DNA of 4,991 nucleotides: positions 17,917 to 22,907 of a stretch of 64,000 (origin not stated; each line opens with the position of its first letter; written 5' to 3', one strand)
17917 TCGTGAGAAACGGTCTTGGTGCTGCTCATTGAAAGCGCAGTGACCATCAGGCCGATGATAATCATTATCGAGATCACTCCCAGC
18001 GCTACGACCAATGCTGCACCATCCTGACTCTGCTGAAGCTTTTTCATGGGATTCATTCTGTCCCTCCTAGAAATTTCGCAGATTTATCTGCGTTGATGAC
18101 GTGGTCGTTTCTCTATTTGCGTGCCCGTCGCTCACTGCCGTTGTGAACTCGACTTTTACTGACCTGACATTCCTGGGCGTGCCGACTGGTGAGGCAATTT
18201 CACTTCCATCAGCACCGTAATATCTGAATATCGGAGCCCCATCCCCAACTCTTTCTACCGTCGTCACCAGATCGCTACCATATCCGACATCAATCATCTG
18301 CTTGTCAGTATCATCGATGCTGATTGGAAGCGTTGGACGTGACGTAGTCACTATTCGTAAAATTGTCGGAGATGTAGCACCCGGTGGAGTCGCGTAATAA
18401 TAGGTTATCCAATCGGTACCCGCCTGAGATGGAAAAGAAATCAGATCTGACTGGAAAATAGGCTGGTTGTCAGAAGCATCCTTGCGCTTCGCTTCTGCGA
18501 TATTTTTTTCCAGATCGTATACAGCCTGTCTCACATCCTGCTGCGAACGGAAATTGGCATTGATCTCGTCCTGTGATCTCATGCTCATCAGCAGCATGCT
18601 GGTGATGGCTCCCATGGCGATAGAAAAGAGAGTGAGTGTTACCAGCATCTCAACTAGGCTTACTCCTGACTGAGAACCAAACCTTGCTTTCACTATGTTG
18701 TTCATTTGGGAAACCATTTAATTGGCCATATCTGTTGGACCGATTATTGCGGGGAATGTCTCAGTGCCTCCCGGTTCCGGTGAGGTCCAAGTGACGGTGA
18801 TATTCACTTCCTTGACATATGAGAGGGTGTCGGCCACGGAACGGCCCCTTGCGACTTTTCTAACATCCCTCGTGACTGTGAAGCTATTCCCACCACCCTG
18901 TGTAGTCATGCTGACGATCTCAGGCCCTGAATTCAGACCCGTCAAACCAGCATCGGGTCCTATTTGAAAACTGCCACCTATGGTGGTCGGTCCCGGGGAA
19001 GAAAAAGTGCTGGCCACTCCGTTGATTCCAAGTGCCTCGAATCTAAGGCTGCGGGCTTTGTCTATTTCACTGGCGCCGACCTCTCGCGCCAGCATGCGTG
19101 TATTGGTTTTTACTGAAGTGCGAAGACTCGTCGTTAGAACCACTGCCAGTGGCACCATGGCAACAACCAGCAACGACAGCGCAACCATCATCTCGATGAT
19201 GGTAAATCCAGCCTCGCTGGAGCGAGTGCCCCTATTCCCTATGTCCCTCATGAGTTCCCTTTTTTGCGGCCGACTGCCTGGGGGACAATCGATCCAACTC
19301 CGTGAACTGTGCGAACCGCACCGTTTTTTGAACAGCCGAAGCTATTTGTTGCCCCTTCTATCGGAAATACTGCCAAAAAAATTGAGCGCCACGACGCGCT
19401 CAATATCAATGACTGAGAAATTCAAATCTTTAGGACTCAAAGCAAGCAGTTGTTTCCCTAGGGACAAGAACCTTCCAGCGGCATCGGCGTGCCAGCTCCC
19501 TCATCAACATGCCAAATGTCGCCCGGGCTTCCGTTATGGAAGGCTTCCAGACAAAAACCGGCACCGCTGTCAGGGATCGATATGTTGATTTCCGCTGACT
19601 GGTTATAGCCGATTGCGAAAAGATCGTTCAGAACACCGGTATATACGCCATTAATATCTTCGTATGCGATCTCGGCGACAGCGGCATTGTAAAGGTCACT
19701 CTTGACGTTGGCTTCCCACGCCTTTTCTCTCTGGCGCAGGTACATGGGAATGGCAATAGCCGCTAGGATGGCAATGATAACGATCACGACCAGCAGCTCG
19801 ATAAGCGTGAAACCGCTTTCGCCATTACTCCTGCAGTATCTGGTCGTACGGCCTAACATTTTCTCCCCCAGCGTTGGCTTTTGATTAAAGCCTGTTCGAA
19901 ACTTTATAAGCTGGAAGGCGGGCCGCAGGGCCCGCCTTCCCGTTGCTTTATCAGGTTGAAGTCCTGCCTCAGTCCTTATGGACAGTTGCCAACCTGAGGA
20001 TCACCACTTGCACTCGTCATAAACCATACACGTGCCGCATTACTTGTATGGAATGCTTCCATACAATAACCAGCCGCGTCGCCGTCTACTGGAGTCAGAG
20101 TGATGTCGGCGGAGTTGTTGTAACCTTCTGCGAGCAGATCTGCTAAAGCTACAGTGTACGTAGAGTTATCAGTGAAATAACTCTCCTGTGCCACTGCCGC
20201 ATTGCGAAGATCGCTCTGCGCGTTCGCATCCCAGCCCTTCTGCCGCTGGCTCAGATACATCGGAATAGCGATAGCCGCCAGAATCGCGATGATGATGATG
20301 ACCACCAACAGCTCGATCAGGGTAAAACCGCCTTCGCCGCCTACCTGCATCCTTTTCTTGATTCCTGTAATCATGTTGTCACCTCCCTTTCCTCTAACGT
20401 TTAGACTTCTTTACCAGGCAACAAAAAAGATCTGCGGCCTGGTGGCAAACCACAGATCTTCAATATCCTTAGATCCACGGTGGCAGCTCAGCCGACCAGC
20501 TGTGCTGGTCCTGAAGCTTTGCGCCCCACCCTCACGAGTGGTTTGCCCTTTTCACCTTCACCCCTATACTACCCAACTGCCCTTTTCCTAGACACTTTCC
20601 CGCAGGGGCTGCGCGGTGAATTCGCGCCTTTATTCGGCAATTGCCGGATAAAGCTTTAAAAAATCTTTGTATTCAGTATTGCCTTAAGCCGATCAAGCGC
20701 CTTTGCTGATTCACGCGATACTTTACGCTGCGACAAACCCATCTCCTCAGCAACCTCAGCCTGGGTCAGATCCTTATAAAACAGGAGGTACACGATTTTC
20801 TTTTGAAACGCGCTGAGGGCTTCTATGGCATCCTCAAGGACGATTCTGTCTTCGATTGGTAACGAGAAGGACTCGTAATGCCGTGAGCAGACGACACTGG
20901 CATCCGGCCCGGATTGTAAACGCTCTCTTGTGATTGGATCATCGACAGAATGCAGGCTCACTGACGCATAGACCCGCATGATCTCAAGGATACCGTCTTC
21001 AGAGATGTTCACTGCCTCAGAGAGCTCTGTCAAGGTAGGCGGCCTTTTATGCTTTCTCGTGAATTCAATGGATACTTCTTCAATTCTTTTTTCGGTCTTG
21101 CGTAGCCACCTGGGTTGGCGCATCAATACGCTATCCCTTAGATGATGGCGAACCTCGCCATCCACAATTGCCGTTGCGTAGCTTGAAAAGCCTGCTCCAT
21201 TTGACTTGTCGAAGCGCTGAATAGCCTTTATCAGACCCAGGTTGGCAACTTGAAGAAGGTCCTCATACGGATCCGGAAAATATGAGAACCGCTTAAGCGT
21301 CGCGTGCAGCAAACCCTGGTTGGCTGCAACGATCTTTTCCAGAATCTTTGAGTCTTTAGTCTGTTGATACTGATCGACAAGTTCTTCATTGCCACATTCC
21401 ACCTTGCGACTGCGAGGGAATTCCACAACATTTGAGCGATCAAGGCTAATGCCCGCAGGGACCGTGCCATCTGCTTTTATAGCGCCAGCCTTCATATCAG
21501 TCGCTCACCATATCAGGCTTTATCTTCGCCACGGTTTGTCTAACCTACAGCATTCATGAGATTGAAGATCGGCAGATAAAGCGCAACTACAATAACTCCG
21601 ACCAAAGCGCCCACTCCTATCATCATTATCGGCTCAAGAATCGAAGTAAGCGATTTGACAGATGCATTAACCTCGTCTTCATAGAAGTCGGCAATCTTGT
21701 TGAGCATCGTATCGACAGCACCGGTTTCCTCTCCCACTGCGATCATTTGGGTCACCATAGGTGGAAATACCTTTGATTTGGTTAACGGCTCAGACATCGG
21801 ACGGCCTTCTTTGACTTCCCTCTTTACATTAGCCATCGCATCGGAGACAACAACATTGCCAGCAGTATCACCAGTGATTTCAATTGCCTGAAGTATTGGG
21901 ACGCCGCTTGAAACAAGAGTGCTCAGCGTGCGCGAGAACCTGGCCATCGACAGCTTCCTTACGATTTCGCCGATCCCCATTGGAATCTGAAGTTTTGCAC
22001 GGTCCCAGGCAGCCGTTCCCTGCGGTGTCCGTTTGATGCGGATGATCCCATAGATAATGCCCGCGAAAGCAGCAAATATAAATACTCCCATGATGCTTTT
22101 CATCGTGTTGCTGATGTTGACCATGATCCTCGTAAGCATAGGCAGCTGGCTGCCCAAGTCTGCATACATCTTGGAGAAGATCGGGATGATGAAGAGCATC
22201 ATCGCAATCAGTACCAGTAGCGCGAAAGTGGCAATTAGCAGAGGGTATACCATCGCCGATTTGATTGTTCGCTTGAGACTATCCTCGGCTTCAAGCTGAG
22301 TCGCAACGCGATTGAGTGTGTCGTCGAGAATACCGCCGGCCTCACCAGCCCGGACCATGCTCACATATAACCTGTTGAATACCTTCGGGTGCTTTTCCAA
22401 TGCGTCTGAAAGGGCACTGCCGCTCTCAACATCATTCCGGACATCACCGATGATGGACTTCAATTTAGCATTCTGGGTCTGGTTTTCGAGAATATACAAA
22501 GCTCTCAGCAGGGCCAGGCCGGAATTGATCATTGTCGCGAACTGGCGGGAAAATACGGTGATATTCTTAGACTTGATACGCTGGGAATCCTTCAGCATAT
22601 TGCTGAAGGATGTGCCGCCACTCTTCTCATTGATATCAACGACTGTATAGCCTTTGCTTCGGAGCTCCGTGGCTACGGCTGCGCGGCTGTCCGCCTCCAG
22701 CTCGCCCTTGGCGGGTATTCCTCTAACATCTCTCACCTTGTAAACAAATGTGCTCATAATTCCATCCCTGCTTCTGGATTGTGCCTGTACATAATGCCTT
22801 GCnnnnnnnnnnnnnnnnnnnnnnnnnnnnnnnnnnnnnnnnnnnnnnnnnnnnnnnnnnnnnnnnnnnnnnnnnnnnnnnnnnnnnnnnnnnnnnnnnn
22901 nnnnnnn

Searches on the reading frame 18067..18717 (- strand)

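Call 85: search_protein_families(library=pfam, proteins=[window:18067-18717:-], max_evalue=0.00001)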
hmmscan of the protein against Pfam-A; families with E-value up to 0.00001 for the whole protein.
window:18067-18717:- (216 aa): 1 family
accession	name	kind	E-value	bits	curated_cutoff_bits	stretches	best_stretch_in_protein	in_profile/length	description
PF07963.17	N_methyl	-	9.3e-06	25.5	21.2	0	15-38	3-26/27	Prokaryotic N-terminal methylation motif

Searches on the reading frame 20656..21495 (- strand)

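Call 85: search_protein_families(library=pfam, proteins=[window:20656-21495:-], max_evalue=0.00001)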
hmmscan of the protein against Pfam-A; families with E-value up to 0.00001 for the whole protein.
window:20656-21495:- (279 aa): 4 families
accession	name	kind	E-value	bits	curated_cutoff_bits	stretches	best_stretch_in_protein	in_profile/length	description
PF04542.20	Sigma70_r2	-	2.8e-13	49.9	24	1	56-121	2-67/71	Sigma-70 region 2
PF04545.22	Sigma70_r4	-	2.5e-12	46.5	24.1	1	223-271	1-49/50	Sigma-70, region 4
PF04539.22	Sigma70_r3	-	1e-08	35.6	25.3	0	136-186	4-54/78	Sigma-70 region 3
PF08281.18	Sigma70_r4_2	-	9.2e-08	32.1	25.7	1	220-269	4-53/54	Sigma-70, region 4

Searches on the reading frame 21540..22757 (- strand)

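Call 85: search_protein_families(library=pfam, proteins=[window:21540-22757:-], max_evalue=0.00001)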
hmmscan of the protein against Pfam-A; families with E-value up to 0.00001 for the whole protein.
window:21540-22757:- (405 aa): 1 family
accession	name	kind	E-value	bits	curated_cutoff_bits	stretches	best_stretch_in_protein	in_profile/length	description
PF00482.28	T2SSF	-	4.2e-68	227.5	25.2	2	69-192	1-125/125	Type II secretion system (T2SS), protein F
